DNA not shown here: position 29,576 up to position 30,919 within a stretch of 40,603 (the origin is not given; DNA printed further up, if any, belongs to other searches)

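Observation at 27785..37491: Operon joining two AOR paralogs, a flavoprotein-ferredoxin fusion, a crotonase and a complete corrinoid methyl-transfer system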

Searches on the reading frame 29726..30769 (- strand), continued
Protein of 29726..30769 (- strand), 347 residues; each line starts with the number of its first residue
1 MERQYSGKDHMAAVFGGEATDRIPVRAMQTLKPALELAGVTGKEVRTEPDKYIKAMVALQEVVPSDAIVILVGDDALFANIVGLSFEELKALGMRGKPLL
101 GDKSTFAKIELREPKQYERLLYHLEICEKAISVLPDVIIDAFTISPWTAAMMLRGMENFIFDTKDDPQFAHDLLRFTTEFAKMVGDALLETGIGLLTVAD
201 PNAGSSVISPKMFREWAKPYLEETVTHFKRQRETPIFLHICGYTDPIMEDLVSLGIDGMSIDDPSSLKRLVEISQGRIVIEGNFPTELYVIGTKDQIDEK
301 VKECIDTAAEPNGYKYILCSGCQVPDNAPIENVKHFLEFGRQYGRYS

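Call 35: find_encoding_contigs(protein=P0033, flank=10000, max_places=1)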
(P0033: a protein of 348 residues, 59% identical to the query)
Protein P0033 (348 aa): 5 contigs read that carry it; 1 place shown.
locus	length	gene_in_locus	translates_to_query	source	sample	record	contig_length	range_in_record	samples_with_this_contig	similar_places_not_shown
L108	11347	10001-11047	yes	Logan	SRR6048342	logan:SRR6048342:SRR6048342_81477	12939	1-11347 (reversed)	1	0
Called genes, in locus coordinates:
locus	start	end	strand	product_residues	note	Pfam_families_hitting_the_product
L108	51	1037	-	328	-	PF13749:HATPase_c_4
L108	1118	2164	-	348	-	PF02661:Fic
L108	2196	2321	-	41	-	-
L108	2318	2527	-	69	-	-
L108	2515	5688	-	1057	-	PF00270:DEAD, PF04851:ResIII (weak), PF27116:YjiV_N (faint), PF00271:Helicase_C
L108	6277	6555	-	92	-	PF04255:DUF433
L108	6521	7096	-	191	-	-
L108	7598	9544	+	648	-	PF02776:TPP_enzyme_N, PF00205:TPP_enzyme_M, PF02775:TPP_enzyme_C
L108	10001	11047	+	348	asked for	PF01208:URO-D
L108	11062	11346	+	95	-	?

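Call 36: search_solved_structures(query=A1, max_evalue=10, show_alignments=1)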
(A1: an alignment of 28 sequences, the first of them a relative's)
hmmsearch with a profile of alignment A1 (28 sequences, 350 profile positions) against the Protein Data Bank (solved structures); distinct sequences matched with E-value up to 10: 20.
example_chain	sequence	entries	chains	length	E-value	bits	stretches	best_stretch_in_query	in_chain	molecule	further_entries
4ay7_A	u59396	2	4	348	3.4e-30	108.4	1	3-339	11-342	METHYLCOBALAMIN: COENZYME M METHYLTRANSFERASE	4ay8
6w2o_A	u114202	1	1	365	3.1e-14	56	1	9-313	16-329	Uroporphyrinogen decarboxylase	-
1j93_A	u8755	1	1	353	1.5e-10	43.8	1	117-341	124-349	UROPORPHYRINOGEN DECARBOXYLASE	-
4zr8_A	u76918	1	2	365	5.5e-10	42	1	107-344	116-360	Uroporphyrinogen decarboxylase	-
2q6z_A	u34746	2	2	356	2e-08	36.9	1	47-345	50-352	Uroporphyrinogen decarboxylase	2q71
4exq_A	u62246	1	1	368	7.5e-08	35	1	16-345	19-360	Uroporphyrinogen decarboxylase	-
3cyv_A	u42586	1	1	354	1.5e-07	34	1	69-345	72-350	Uroporphyrinogen decarboxylase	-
3gw3_A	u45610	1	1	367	1.9e-07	33.7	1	18-345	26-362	Uroporphyrinogen decarboxylase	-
3gvv_A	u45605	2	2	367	2.3e-07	33.4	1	18-345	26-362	Uroporphyrinogen decarboxylase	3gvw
1r3w_A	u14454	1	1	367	2.4e-07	33.3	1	18-345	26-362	Uroporphyrinogen Decarboxylase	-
1r3q_A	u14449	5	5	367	2.6e-07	33.2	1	18-345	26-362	Uroporphyrinogen Decarboxylase | PROTEIN (UROPORPHYRINOGEN DECARBOXYLASE)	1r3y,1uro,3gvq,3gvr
3gw0_A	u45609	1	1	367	2.8e-07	33.1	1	18-345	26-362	Uroporphyrinogen decarboxylase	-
1jpk_A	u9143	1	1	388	2.8e-07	33.1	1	18-345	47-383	UROPORPHYRINOGEN DECARBOXYLASE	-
1jph_A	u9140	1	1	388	6.5e-07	31.9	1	18-345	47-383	UROPORPHYRINOGEN DECARBOXYLASE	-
1jpi_A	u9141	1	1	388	1.3e-06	30.9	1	18-345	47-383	UROPORPHYRINOGEN DECARBOXYLASE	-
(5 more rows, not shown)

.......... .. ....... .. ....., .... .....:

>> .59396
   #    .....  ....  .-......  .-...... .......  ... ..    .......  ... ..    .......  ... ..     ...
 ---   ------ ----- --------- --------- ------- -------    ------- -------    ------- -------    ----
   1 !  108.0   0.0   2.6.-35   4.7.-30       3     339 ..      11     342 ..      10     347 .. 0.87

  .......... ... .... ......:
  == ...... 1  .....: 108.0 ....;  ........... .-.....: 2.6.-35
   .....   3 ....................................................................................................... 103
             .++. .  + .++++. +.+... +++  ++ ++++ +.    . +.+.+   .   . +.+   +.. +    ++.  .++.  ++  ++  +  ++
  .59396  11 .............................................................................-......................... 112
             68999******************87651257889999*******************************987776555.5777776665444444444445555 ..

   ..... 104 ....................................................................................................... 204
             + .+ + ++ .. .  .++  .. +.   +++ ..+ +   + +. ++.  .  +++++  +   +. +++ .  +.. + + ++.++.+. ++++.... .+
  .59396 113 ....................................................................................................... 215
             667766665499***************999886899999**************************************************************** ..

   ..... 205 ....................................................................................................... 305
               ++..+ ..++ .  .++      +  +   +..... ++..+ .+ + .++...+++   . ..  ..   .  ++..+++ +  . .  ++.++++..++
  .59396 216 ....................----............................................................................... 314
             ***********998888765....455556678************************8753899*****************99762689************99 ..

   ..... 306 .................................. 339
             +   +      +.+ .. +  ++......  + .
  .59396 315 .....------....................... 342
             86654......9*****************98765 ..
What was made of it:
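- MT-I is far from the characterised aryl-O-demethylase/halomethane MT-I clade (call 36).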

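Call 43: find_encoding_contigs(protein=P0029, flank=10000, max_places=2)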
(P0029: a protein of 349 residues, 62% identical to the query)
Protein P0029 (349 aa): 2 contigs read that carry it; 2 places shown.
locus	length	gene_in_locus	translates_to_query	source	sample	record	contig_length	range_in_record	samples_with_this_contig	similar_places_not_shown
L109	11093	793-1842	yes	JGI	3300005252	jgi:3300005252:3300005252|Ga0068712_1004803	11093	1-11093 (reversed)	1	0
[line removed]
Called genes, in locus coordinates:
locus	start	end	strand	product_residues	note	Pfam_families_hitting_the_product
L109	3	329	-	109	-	?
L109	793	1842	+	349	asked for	PF01208:URO-D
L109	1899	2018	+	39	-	-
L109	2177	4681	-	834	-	PF10282:Lactonase, PF00400:WD40 (faint), PF10282:Lactonase, PF18998:Flg_new_2, PF13205:Big_5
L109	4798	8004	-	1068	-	PF07602:DUF1565 (faint), PF22842:Pel9A-like_beta_helix, PF13229:Beta_helix, PF18998:Flg_new_2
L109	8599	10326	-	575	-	PF07602:DUF1565, PF22842:Pel9A-like_beta_helix, PF05048:NosD, PF13229:Beta_helix, PF18998:Flg_new_2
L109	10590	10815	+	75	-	-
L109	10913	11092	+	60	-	?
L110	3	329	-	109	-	?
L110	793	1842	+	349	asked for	PF01208:URO-D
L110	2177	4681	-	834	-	PF10282:Lactonase, PF00400:WD40 (faint), PF10282:Lactonase, PF18998:Flg_new_2, PF13205:Big_5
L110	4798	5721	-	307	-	?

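Call 44: find_encoding_contigs(protein=P0057, flank=10000, max_places=2)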
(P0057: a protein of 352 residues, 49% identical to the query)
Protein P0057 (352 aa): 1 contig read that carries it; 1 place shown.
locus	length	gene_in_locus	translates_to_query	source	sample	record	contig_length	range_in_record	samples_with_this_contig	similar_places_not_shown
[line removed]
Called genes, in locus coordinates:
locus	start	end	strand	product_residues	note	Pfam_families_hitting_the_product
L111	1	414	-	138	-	?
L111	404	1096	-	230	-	PF02463:SMC_N (weak), PF00005:ABC_tran, PF13304:AAA_21 (faint)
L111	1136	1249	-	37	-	-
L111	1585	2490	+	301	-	PF00291:PALP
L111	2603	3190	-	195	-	PF00440:TetR_N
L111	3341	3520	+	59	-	-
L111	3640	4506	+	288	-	PF00005:ABC_tran, PF13304:AAA_21 (weak)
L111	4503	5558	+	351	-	PF12679:ABC2_membrane_2 (weak), PF12698:ABC2_membrane_3, PF01061:ABC2_membrane (weak), PF24686:FLQE3_permease (weak)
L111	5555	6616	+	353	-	PF12698:ABC2_membrane_3, PF24686:FLQE3_permease (weak)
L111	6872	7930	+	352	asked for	PF01208:URO-D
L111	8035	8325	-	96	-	?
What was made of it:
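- Several MT-I clade members stand alone (calls 43, 44). MT-I clade members can stand alone (calls 43, 44).
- Tried and rejected: MT-I relatives P0029, P0033 and P0057 stand alone (calls 35, 43, 44).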

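Call 51: search_protein_families(library=pfam, max_evalue=0.1, proteins=[L003:7771-8457:+, L001:2540-3052:+, L001:12390-12962:+, L106:11346-11924:+, L011:7782-8459:+, L107:18436-19836:-, L003:11048-11308:+, L001:11303-12130:+])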
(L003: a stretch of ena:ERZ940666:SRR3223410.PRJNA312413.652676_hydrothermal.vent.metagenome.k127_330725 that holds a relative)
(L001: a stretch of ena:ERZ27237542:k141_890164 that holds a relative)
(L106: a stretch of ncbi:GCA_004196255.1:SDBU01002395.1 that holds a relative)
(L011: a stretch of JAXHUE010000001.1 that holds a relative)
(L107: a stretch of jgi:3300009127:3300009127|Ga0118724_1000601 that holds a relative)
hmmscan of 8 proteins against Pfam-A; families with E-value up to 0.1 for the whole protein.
L003:7771-8457:+ (228 aa): 4 families
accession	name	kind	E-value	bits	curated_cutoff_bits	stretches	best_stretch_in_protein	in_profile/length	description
PF00583.31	Acetyltransf_1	-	4.9e-05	24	20.7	1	67-132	29-86/116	Acetyltransferase (GNAT) family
PF13673.13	Acetyltransf_10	-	0.00026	21.4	23.6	1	53-132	15-78/128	Acetyltransferase (GNAT) domain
PF13508.13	Acetyltransf_7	-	0.0057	17.4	27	1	71-132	4-54/84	Acetyltransferase (GNAT) domain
PF17765.7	MLTR_LBD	-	0.062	13.8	26.3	0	160-215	45-100/168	MmyB-like transcription regulator ligand binding domain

L001:2540-3052:+ (170 aa): 0 families

L001:12390-12962:+ (190 aa): 1 family
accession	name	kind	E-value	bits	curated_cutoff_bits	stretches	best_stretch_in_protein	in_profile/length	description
PF09551.15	Spore_II_R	-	0.013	16.4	25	1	8-83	20-94/128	Stage II sporulation protein R (spore_II_R)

L106:11346-11924:+ (192 aa): 1 family
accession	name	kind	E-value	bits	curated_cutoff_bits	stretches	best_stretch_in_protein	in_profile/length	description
PF02965.22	Met_synt_B12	-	1.4e-05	25.1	25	1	116-161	196-243/273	Vitamin B12 dependent methionine synthase, activation domain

L011:7782-8459:+ (226 aa): 1 family
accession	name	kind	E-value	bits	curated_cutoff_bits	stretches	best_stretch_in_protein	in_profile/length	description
PF02965.22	Met_synt_B12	-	1e-05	25.6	25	1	149-193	197-243/273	Vitamin B12 dependent methionine synthase, activation domain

L107:18436-19836:- (466 aa): 0 families

L003:11048-11308:+ (86 aa): 14 families
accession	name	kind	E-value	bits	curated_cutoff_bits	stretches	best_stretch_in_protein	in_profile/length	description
PF12837.12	Fer4_6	-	8.6e-10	38.5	25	2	59-77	6-24/24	4Fe-4S binding domain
PF00037.32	Fer4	-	1.3e-09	37.9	21.1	1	59-77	5-23/24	4Fe-4S binding domain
PF13187.11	Fer4_9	-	2.2e-09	37.6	27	1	16-76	1-51/52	4Fe-4S dicluster domain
PF12797.12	Fer4_2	-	3.8e-07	30.1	24.5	2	59-74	7-22/22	4Fe-4S binding domain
PF12838.12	Fer4_7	-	2e-06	28.6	27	2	16-76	1-52/52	4Fe-4S dicluster domain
PF13183.11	Fer4_8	-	1.8e-05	25.6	27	1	14-75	2-67/68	4Fe-4S dicluster domain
PF13534.11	Fer4_17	-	0.00011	23.1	22.2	2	61-85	1-25/61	4Fe-4S dicluster domain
PF14697.11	Fer4_21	-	0.00011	22.7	35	1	12-74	3-53/59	4Fe-4S dicluster domain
PF13484.11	Fer4_16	-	0.00012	23.2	30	1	61-83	1-22/66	4Fe-4S double cluster binding domain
PF13237.11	Fer4_10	-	0.00015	22.1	25.5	2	59-76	6-25/53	4Fe-4S dicluster domain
PF13459.11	Fer4_15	-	0.00033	21.7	22.4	0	10-42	1-32/66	4Fe-4S single cluster domain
PF12800.12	Fer4_4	-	0.00058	20.4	24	1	59-75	1-17/17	4Fe-4S binding domain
PF12798.12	Fer4_3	-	0.0032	18.6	27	1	62-76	1-15/15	4Fe-4S binding domain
PF25160.1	LdpA_Fe-S-bd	-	0.0034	17.6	27.6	1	58-81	24-46/49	LdpA Fe-S cluster-binding domain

L001:11303-12130:+ (275 aa): 10 families
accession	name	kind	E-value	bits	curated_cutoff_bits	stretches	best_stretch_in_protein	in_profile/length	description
PF00037.32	Fer4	-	1.8e-08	34.3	21.1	2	208-229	2-23/24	4Fe-4S binding domain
PF12797.12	Fer4_2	-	1.6e-07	31.2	24.5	2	237-255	2-20/22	4Fe-4S binding domain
PF12838.12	Fer4_7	-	1.7e-07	32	27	2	213-258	1-51/52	4Fe-4S dicluster domain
PF13187.11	Fer4_9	-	1.5e-06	28.6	27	1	214-260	2-52/52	4Fe-4S dicluster domain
PF13237.11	Fer4_10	-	1.4e-05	25.3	25.5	1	209-255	4-52/53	4Fe-4S dicluster domain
PF14697.11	Fer4_21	-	4.2e-05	24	35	1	207-261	1-58/59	4Fe-4S dicluster domain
PF25160.1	LdpA_Fe-S-bd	-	0.0013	18.9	27.6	0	243-262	26-45/49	LdpA Fe-S cluster-binding domain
PF13484.11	Fer4_16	-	0.0036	18.5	30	0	214-232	2-20/66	4Fe-4S double cluster binding domain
PF12800.12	Fer4_4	-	0.012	16.3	24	0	243-256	2-15/17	4Fe-4S binding domain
PF12837.12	Fer4_6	-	0.018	15.4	25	1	207-228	2-23/24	4Fe-4S binding domain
